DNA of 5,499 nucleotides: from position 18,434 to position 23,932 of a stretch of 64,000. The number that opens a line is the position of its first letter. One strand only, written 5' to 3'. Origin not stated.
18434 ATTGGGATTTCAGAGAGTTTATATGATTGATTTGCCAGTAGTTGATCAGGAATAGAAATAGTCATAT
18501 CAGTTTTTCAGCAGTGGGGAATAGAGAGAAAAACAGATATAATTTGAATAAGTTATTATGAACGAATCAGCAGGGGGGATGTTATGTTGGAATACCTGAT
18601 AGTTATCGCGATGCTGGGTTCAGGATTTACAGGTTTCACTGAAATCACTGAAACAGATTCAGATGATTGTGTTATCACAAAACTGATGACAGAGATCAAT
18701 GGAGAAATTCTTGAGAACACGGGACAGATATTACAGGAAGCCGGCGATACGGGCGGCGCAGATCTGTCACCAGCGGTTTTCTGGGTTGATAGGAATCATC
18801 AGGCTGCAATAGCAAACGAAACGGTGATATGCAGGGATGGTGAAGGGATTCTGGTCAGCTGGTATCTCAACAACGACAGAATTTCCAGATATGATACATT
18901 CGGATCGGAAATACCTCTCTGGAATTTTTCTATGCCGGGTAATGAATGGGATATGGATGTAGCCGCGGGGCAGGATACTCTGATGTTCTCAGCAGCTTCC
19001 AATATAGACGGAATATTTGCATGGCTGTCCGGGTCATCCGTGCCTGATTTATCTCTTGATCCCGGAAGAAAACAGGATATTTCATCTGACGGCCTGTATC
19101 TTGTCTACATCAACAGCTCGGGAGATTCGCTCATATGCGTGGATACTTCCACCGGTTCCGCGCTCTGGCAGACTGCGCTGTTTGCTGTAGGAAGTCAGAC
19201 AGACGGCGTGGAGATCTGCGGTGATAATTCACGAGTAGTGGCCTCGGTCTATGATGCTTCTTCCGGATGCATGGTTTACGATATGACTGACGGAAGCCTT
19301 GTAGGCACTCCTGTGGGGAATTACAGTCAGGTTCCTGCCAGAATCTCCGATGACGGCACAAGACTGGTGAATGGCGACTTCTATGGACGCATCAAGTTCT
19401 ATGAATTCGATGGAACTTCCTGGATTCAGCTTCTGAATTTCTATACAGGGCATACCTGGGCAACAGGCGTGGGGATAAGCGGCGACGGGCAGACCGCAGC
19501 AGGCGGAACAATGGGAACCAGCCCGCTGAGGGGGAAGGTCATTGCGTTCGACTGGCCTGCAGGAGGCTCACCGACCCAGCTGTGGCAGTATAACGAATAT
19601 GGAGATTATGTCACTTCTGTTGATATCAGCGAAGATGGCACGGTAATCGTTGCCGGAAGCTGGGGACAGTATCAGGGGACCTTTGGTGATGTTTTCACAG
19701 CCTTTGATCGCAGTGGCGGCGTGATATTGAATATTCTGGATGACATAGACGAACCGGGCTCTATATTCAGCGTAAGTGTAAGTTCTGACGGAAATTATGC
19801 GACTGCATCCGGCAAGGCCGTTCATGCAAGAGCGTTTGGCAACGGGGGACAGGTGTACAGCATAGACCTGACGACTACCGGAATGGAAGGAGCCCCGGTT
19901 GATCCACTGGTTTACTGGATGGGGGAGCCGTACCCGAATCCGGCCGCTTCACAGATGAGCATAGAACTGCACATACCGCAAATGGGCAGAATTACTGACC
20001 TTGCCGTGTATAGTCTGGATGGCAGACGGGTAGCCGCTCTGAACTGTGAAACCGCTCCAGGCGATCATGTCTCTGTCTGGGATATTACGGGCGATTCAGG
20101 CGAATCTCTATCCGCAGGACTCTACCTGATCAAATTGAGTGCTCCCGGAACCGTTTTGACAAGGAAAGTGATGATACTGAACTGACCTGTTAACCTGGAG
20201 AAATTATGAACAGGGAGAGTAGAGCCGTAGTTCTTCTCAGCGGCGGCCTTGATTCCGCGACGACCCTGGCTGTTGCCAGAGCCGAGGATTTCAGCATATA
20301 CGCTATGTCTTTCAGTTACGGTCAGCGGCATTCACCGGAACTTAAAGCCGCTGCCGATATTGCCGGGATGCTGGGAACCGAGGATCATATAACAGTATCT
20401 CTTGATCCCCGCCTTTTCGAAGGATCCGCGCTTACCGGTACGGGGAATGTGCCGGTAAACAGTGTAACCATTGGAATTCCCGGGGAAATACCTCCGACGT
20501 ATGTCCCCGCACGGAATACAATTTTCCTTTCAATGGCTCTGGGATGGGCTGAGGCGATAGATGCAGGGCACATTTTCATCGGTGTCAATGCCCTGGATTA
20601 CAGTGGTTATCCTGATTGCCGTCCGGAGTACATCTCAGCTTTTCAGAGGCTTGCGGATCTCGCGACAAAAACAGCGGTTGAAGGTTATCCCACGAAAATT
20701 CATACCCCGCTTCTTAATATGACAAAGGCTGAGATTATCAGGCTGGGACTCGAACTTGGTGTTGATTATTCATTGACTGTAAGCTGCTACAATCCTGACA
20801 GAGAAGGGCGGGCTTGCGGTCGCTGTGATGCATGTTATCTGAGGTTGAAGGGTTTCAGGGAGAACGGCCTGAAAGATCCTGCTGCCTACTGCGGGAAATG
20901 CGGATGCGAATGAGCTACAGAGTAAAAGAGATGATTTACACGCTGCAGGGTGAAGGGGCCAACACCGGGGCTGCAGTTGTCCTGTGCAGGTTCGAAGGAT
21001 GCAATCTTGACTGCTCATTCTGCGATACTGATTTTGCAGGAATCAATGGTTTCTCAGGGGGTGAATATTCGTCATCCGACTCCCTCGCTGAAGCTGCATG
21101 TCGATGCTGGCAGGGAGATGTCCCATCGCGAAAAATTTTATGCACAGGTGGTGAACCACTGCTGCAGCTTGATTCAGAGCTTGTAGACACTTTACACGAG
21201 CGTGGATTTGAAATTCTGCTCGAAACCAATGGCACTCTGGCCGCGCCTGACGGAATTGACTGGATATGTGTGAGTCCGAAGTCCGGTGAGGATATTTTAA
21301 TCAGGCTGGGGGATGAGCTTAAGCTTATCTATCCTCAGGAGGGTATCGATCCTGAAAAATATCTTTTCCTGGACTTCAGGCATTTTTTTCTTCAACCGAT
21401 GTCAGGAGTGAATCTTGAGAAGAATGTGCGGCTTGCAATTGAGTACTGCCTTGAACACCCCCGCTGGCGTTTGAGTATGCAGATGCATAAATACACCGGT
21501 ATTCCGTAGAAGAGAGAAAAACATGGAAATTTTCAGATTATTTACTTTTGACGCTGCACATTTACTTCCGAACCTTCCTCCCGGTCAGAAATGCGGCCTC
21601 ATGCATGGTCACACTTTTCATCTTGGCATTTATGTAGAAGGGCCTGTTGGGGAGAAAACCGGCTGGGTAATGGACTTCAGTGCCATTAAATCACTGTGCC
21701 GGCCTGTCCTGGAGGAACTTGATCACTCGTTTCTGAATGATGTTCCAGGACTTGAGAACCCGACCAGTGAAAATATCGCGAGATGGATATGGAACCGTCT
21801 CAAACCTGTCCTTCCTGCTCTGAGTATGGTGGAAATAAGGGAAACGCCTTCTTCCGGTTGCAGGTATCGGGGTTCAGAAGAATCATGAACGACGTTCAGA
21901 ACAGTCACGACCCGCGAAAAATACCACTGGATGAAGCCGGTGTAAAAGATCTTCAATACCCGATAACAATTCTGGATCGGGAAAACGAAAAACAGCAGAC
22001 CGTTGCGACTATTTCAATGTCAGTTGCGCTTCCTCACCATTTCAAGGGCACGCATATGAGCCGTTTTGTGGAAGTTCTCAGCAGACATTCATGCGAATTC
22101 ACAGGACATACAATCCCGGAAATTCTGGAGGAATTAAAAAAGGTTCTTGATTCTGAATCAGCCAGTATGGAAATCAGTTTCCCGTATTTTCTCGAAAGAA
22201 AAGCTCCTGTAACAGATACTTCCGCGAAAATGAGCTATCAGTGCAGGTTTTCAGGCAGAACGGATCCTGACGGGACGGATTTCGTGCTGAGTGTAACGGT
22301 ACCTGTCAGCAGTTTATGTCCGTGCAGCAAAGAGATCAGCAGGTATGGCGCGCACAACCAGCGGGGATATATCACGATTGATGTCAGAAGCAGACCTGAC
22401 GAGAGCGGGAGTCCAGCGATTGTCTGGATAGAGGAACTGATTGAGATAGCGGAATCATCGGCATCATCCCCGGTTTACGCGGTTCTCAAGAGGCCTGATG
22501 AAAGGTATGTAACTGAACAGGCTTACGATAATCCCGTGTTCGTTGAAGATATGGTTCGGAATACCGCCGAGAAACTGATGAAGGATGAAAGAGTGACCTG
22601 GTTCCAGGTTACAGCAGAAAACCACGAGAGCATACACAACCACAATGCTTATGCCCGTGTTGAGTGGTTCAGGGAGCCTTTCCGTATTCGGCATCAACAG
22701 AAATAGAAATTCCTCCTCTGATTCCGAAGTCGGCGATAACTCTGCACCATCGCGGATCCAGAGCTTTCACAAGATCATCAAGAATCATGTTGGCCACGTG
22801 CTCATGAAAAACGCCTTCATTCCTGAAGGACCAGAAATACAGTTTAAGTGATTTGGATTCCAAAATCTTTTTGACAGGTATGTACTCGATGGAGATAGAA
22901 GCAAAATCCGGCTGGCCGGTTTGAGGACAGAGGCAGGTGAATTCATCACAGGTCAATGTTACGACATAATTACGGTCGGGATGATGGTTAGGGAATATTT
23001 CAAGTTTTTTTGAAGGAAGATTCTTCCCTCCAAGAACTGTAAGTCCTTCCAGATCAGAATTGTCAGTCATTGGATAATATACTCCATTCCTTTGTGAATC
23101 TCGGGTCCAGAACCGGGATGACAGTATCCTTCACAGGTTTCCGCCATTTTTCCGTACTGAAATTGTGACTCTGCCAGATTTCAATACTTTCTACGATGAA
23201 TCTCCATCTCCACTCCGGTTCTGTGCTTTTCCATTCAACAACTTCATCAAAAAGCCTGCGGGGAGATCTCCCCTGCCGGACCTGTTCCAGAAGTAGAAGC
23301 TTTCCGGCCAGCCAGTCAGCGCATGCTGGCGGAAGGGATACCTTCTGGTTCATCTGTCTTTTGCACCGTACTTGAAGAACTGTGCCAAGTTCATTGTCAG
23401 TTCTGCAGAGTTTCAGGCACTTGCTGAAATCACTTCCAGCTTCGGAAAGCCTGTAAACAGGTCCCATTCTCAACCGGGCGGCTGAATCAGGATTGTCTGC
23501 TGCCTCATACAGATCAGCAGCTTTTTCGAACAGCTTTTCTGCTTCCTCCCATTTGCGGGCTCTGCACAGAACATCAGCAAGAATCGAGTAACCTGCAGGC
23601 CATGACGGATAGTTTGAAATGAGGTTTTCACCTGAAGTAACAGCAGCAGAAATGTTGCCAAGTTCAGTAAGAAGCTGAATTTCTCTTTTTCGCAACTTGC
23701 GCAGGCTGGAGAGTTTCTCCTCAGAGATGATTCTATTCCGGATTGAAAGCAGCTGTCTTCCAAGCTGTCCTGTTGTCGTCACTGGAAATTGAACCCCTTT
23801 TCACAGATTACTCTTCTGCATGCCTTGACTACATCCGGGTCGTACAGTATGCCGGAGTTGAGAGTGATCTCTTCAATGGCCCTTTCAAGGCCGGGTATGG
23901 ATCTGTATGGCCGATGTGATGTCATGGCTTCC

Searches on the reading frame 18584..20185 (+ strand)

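Call 15: search_protein_families(library=pfam, proteins=[window:18584-20185:+], max_evalue=0.0001)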
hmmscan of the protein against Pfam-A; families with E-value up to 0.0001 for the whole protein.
window:18584-20185:+ (533 aa): 2 families
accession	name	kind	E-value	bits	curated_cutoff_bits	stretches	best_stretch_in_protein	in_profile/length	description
PF18962.6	Por_Secre_tail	-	1.7e-05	25.4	27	0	450-531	2-75/75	Secretion system C-terminal sorting domain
PF00400.38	WD40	-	3.1e-05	24.8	27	0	337-360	8-31/39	WD domain, G-beta repeat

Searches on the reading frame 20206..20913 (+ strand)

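Call 16: search_protein_families(library=pfam, proteins=[window:20206-20913:+], max_evalue=0.0001)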
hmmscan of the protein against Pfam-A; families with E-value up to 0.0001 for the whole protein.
window:20206-20913:+ (235 aa): 2 families
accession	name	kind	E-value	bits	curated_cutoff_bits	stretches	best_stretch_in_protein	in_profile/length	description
PF06508.19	QueC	-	4.9e-72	242.3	22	1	6-220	1-209/210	Queuosine biosynthesis protein QueC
PF00733.27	Asn_synthase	-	7.2e-08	32.9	21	1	7-68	20-81/354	Asparagine synthase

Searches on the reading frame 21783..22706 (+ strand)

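Call 15: search_protein_families(library=pfam, proteins=[window:21783-22706:+], max_evalue=0.0001)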
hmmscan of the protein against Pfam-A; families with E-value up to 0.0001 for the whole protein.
window:21783-22706:+ (307 aa): 1 family
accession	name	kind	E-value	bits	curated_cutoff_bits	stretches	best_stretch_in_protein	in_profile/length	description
PF02649.19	GCHY-1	-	7.8e-96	321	25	1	35-291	1-260/260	Type I GTP cyclohydrolase folE2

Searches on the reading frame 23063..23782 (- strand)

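Call 16: search_protein_families(library=pfam, proteins=[window:23063-23782:-], max_evalue=0.0001)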
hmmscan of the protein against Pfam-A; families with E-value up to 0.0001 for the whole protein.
window:23063-23782:- (239 aa): 3 families
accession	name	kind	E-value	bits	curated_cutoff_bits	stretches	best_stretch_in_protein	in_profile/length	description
PF13424.12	TPR_12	-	2.8e-06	27.9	30.1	1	67-103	8-44/77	Tetratricopeptide repeat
PF07719.23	TPR_2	-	1.4e-05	25.3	27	0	63-93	2-32/34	Tetratricopeptide repeat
PF13374.12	TPR_10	-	8.8e-05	22.8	27.5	0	67-95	7-35/42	Tetratricopeptide repeat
